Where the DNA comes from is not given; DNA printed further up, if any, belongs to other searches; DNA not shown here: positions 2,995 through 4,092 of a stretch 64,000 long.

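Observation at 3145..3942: Second, strongly diverged and N-terminally shortened TS-fold protein in the same operon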

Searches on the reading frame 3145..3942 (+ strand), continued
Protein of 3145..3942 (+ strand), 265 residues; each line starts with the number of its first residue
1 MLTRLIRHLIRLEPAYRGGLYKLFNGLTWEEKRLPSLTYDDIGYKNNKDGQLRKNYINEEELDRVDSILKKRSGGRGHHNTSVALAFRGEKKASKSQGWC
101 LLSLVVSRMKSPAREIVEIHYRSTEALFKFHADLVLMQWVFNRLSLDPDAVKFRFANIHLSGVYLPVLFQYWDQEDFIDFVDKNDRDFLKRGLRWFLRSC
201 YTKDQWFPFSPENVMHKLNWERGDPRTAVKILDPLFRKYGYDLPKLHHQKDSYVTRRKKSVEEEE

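Call 29: search_protein_representatives(alignment_id=A1)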
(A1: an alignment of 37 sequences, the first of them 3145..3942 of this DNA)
Query: 37 sequences, 265 profile positions. Proteins with E-value up to 0.001 (for the whole library): 366; up to 1e-10: 229; up to 1e-30: 72. The best 150 are listed.
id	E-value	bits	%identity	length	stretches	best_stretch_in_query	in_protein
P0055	4.2e-109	380.1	-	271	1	3-260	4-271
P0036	1.0e-104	365.7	-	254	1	4-245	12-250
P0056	9.2e-104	362.6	-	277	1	3-264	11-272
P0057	1.7e-88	312.6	-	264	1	3-237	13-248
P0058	6.0e-87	307.5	-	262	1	4-249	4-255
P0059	9.0e-86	303.7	-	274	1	3-243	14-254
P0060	1.8e-62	227.3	-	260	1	2-249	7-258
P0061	2.4e-62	226.9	-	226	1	22-234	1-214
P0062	2.1e-61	223.7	-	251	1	3-233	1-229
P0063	2.8e-61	223.3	-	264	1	9-238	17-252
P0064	1.0e-58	214.9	-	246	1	3-192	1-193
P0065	1.4e-55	204.7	-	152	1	100-249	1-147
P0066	1.1e-54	201.8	-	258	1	5-199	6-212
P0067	3.2e-54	200.2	-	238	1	2-233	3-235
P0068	9.2e-54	198.7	-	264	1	3-193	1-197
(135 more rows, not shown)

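Call 40: search_protein_families(library=pfam, alignment_id=A2, max_evalue=1)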
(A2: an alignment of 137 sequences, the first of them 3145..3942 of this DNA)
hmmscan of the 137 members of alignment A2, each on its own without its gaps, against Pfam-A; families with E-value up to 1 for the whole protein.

A. member 1, window:3145-3942:+ (265 aa): 0 families

B. families by the number of members that match (of 137 scanned): 56 families (the first 25 are shown)
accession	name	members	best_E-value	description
PF22982.3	WHD_HRQ1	2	0.0073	ATP-dependent helicase HRQ1, winged helix domain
PF02375.23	JmjN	2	0.09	jmjN domain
PF22793.1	DUF7013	1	0.0064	Domain of unknown function (DUF7013)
PF25128.1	HRDE1_NRDE3_N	1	0.012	HRDE1/NRDE-3, N-terminal domain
PF21282.2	APC1_3rd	1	0.014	APC1 beta sandwich domain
PF09345.15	SiaC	1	0.014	SiaC family regulatory phosphoprotein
PF19867.5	DUF6340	1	0.015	Family of unknown function (DUF6340)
PF02758.22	PYRIN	1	0.02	PAAD/DAPIN/Pyrin domain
PF12887.12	SICA_alpha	1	0.028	SICA extracellular alpha domain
PF10228.14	HPF1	1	0.03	Histone PARylation factor 1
PF08795.16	DUF1796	1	0.03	Putative papain-like cysteine peptidase (DUF1796)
PF07515.17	TraI_2_C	1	0.031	Putative conjugal transfer nickase/helicase TraI C-term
PF21262.3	RRP40_S1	1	0.036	Exosome complex component RRP40, S1 domain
PF15846.10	DUF4720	1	0.044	Domain of unknown function (DUF4720)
PF20287.3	SH3DP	1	0.044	SH3 fold domain associated with phage DNA polymerases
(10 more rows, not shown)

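Call 41: search_solved_structures(query=A2, max_evalue=10, show_alignments=3)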
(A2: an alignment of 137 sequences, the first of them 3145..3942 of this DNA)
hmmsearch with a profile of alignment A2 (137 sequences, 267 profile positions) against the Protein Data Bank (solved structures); distinct sequences matched with E-value up to 10: 0.

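Call 45: find_related_loci(query=A1, collection=viral_contigs, flank=9000)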
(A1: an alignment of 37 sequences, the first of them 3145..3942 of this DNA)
Query A1 (265 aa) in viral_contigs; peptide patterns used: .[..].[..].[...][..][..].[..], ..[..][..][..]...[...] (x = any residue, [..] = any of these).
51 stretches matched a pattern; 16 encode a relative of the query (tblastn E <= 1e-3); 16 distinct loci.
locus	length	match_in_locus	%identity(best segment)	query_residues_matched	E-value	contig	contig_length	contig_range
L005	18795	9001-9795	88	1-265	1e-165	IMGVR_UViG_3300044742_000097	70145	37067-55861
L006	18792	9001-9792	75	1-264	3e-140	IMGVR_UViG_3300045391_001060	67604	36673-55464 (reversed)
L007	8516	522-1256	45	19-265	4e-65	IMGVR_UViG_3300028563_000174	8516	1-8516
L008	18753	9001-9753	44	5-259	3e-64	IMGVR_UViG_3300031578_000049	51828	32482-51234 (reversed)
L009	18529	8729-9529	42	2-265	2e-62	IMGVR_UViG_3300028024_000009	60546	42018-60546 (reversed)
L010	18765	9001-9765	42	5-259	3e-62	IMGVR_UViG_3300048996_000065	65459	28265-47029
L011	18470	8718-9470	42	5-259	6e-61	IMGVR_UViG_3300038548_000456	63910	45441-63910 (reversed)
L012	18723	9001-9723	40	5-250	5e-59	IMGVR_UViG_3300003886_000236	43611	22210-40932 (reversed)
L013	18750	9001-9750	42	11-263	9e-57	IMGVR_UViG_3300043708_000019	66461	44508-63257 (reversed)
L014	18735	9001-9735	43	19-265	4e-55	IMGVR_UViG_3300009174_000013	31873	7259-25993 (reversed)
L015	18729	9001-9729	43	22-264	1e-54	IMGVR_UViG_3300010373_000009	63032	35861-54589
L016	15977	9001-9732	41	13-259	7e-55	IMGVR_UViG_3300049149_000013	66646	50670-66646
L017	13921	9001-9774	40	5-265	2e-54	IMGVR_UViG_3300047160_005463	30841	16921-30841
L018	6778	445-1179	36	5-244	5e-47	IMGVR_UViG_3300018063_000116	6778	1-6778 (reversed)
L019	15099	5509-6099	36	19-220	5e-40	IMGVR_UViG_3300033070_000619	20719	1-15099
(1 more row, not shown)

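Call 67: search_protein_families(library=ncbifam, proteins=[window:3145-3942:+], max_evalue=0.1)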
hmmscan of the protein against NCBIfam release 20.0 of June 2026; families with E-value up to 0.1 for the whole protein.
window:3145-3942:+ (265 aa): 1 family
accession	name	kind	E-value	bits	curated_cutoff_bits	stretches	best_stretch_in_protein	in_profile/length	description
NF007154.0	PRK09589.1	subfamily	0.074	11.8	624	0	152-201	263-312/476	6-phospho-beta-glucosidase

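Call 75: get_annotated_region(hit=H21, flank=5000)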
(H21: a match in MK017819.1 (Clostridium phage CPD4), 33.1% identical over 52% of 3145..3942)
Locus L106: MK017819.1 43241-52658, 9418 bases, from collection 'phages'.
description: Clostridium phage CPD4, complete genome.
organism: Clostridium phage CPD4 (NCBI taxid 2483607)
taxonomy: Viruses; Duplodnaviria; Heunggongvirae; Uroviricota; Caudoviricetes
host: Clostridium perfringens ATCC 13124; Clostridium perfringens FORC 25; source: -; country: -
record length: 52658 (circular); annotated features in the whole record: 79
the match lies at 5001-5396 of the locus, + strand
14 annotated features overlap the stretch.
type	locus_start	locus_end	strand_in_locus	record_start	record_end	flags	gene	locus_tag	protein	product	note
CDS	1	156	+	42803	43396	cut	-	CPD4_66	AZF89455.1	hypothetical protein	-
CDS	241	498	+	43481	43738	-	-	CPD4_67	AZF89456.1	hypothetical protein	-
CDS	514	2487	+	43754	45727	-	-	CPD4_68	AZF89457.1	DNA primase/helicase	-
CDS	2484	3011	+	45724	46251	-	-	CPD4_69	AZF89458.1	hypothetical protein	-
CDS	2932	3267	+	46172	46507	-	-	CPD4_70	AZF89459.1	hypothetical protein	-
CDS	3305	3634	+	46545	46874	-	-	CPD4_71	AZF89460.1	hypothetical protein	-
CDS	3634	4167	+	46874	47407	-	-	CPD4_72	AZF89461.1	hypothetical protein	-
CDS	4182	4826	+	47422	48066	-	-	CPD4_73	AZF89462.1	hypothetical protein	-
CDS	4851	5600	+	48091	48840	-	-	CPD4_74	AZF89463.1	hypothetical protein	-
CDS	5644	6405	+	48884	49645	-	-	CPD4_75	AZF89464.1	thymidylate synthase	-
CDS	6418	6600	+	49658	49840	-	-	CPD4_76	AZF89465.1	hypothetical protein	-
CDS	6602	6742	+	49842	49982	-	-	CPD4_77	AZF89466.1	hypothetical protein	-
CDS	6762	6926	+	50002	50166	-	-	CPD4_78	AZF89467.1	hypothetical protein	-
CDS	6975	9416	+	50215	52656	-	-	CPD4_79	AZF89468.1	DNA polymerase I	-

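Call 89: list_cluster_members(proteins=[P0024, P0052, P0053, P0001, P0018])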
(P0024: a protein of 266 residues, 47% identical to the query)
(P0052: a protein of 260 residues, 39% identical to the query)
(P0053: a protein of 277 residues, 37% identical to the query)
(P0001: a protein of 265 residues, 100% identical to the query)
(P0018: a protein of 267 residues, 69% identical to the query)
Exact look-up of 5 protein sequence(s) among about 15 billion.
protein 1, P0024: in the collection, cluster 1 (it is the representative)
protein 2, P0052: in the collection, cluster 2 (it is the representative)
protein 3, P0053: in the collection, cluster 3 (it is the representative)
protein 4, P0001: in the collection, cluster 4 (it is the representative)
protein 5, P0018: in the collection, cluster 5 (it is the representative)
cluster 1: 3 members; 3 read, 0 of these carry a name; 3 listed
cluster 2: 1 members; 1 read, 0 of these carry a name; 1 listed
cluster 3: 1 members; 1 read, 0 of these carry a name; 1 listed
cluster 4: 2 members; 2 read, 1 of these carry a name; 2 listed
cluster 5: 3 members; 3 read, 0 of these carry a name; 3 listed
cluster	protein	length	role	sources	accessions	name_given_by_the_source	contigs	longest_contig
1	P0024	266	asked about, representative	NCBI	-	-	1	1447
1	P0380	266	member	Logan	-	-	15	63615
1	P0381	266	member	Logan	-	-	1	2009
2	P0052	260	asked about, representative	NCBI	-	-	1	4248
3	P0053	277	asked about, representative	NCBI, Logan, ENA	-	-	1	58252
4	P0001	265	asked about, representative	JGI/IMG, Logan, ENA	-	-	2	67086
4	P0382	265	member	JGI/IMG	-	hypothetical protein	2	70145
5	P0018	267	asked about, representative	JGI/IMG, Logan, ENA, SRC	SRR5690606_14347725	-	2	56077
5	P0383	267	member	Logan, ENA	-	-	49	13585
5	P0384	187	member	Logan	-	-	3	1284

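Call 90: find_encoding_contigs(protein=window:3145-3942:+, flank=3000, max_places=3)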
Protein window:3145-3942:+ (265 aa): no gene with exactly this product is on record in the collection.
